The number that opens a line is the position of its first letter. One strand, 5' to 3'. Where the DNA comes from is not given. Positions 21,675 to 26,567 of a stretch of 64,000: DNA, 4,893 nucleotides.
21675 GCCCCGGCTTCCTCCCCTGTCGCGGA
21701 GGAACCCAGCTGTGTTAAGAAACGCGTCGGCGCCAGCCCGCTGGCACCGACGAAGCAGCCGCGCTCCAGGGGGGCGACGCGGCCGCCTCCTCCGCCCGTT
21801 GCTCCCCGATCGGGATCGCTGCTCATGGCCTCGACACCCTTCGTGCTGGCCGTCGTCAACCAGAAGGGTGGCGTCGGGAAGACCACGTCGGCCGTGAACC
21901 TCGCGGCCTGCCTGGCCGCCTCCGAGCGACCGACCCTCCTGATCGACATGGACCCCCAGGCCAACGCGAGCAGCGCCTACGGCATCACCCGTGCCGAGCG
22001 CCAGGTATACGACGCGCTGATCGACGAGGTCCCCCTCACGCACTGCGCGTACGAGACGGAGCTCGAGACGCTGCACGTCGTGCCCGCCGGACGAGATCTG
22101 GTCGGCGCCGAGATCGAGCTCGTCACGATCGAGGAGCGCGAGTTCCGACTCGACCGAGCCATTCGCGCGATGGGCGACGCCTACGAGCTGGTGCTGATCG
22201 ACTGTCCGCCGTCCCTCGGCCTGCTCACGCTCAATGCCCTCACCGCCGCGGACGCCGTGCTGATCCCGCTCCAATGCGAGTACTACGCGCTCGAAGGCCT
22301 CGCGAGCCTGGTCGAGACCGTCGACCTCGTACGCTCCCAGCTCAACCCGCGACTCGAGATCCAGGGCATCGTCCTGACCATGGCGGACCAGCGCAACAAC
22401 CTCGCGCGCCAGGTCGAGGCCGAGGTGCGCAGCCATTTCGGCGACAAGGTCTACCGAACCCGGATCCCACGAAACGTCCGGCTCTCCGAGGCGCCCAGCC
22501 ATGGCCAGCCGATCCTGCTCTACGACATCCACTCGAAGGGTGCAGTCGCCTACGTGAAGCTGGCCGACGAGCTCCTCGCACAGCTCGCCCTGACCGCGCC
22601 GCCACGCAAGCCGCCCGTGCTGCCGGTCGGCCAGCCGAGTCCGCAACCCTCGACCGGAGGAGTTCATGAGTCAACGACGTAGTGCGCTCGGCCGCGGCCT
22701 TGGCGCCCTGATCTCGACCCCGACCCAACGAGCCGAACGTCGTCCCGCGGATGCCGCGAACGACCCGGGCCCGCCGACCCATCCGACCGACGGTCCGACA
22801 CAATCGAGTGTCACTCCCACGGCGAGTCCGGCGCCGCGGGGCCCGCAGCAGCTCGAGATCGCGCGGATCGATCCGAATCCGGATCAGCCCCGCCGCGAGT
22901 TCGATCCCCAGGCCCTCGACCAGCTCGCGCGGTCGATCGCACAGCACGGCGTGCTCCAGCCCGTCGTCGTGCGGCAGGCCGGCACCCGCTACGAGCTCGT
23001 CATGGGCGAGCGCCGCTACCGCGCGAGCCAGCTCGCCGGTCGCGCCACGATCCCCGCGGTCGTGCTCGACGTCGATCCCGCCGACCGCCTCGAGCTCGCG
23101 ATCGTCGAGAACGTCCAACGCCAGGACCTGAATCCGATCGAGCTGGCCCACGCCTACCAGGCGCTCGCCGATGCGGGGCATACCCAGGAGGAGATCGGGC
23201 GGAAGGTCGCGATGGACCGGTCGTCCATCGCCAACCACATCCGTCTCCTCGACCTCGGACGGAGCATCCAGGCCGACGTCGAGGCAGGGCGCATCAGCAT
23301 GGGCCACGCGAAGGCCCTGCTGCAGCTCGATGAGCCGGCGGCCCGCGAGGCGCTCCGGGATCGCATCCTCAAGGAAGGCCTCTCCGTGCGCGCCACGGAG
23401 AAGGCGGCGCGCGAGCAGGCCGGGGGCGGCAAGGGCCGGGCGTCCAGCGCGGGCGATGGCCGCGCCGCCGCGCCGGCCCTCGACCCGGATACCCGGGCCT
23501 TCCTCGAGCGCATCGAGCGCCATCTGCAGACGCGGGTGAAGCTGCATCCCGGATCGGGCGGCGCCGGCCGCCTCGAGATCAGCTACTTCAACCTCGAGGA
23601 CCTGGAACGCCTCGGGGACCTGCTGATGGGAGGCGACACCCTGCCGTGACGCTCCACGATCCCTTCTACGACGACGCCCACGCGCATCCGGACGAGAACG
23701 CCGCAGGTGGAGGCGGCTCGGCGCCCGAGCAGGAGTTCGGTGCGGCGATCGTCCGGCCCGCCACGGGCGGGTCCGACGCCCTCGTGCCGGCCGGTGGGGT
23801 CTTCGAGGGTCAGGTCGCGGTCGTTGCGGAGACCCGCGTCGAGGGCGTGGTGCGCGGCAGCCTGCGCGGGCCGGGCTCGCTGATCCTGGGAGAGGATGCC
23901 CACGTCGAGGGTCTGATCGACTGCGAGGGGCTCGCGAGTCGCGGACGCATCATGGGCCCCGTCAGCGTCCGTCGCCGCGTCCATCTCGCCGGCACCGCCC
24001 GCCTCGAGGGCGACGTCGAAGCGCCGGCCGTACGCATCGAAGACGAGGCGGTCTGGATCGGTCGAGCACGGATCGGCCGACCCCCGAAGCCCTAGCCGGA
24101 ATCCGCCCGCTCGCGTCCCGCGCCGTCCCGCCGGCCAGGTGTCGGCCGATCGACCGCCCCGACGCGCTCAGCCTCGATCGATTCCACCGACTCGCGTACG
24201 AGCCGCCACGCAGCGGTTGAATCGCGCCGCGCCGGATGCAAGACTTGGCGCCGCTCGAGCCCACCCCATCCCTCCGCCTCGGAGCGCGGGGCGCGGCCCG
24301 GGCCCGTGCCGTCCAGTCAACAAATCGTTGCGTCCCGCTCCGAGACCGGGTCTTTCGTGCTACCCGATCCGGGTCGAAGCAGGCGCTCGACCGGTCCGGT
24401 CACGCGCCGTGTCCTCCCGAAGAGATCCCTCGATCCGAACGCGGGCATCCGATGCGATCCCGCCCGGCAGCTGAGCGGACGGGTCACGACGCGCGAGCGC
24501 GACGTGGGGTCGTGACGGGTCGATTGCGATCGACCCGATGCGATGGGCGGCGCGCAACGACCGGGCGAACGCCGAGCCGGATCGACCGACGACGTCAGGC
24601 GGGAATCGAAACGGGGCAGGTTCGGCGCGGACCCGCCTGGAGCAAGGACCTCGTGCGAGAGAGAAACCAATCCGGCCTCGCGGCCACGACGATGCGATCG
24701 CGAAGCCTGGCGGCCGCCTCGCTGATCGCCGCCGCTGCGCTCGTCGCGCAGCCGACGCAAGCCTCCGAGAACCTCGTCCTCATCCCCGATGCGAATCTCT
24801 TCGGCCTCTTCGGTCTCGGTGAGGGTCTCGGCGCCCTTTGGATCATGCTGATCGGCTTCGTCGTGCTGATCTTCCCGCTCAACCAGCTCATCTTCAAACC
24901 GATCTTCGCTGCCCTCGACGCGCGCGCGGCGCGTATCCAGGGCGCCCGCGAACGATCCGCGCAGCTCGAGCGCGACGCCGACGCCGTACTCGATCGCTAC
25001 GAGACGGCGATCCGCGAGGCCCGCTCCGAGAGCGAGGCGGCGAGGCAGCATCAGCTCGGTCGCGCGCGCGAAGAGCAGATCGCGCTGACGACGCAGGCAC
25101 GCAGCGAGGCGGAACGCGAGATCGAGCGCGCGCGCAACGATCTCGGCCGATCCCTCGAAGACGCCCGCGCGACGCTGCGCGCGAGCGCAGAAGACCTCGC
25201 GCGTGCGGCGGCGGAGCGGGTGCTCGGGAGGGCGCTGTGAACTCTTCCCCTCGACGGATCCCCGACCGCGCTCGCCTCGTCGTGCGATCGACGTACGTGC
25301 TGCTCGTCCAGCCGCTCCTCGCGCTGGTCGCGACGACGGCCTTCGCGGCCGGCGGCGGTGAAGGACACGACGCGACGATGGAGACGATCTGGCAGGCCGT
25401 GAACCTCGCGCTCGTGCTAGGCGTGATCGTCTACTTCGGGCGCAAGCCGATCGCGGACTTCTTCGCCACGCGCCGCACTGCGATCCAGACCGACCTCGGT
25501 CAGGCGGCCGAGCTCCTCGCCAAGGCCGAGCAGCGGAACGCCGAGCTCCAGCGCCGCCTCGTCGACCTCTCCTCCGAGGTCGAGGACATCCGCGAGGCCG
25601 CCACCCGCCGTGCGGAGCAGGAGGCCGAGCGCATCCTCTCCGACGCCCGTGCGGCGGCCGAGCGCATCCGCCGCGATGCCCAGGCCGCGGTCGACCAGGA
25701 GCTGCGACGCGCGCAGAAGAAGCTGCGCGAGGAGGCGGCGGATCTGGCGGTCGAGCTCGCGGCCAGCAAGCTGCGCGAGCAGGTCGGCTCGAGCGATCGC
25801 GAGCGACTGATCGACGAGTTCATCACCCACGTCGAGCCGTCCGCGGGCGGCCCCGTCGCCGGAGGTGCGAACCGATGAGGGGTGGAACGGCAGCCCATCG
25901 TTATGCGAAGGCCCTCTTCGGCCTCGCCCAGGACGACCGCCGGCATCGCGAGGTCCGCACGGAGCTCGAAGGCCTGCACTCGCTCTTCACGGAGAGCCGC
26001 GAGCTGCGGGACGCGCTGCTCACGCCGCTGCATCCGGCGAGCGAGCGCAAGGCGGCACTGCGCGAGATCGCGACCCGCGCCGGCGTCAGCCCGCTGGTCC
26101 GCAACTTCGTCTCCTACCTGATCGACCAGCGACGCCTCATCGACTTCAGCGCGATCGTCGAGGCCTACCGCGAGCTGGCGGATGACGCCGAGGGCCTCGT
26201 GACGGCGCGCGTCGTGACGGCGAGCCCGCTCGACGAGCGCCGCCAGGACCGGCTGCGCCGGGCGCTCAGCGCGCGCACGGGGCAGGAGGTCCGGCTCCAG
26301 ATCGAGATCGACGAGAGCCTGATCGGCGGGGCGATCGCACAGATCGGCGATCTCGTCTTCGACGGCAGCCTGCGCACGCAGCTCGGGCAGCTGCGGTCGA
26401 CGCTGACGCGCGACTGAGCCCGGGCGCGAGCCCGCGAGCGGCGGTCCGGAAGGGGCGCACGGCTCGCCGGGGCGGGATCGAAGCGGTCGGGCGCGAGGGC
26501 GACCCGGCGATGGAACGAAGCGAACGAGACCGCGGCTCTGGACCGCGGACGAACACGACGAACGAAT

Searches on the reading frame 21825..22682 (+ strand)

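Call 63: search_protein_families(library=pfam, proteins=[window:21825-22682:+], max_evalue=0.0001)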
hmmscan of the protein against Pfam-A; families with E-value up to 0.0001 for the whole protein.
window:21825-22682:+ (285 aa): 7 families
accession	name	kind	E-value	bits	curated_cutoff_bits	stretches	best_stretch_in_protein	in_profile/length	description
PF13614.12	AAA_31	-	9.2e-61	205.3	27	1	7-179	3-177/177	AAA domain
PF01656.29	CbiA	-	6.1e-27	94.5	25.4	1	8-230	1-125/125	CobQ/CobB/MinD/ParA nucleotide binding domain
PF06564.18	CBP_BcsQ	-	1.3e-09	38.3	21.3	1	8-150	4-146/234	Cellulose biosynthesis protein BcsQ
PF09140.17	MipZ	-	1.7e-09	37.8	20.7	1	7-160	2-140/262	ATPase MipZ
PF10609.15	ParA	-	4.6e-07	30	27.1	1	7-43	5-41/246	NUBPL iron-transfer P-loop NTPase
PF02374.21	ArsA_ATPase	-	8.6e-07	28.9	24.3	1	11-63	6-60/305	Anion-transporting ATPase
PF00142.24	Fer4_NifH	-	1.4e-05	25.1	25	0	12-63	6-57/271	4Fe-4S iron sulfur cluster binding proteins, NifH/frxC family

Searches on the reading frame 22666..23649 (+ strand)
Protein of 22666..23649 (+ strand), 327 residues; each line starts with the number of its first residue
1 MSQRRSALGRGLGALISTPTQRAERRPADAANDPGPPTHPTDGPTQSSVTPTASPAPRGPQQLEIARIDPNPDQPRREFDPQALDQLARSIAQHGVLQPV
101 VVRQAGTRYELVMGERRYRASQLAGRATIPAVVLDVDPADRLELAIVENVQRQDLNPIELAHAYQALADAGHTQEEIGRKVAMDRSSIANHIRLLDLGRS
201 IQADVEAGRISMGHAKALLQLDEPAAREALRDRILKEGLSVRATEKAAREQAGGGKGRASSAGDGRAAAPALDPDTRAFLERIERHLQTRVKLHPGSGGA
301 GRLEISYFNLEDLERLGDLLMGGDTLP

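Call 63: search_protein_families(library=pfam, proteins=[window:22666-23649:+], max_evalue=0.0001)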
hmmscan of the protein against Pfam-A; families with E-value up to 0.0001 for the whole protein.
window:22666-23649:+ (327 aa): 3 families
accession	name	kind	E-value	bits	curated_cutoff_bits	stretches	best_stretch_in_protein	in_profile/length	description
PF02195.25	ParB_N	-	3e-31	107.8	26.3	1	62-151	5-95/95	ParB N-terminal domain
PF17762.8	HTH_ParB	-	1e-29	103.1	22.6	1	153-251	1-100/102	ParB HTH domain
PF23552.2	ParB_C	-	1.6e-09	37.5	23.8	1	273-317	2-46/50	ParB dimerisation domain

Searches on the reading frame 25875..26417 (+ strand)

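Call 63: search_protein_families(library=pfam, proteins=[window:25875-26417:+], max_evalue=0.0001)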
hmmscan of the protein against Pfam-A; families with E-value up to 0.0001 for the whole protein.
window:25875-26417:+ (180 aa): 1 family
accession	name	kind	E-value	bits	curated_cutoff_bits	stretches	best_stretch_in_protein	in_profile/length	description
PF00213.23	OSCP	-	3.7e-48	164.3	22.3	1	7-177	2-172/172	ATP synthase delta (OSCP) subunit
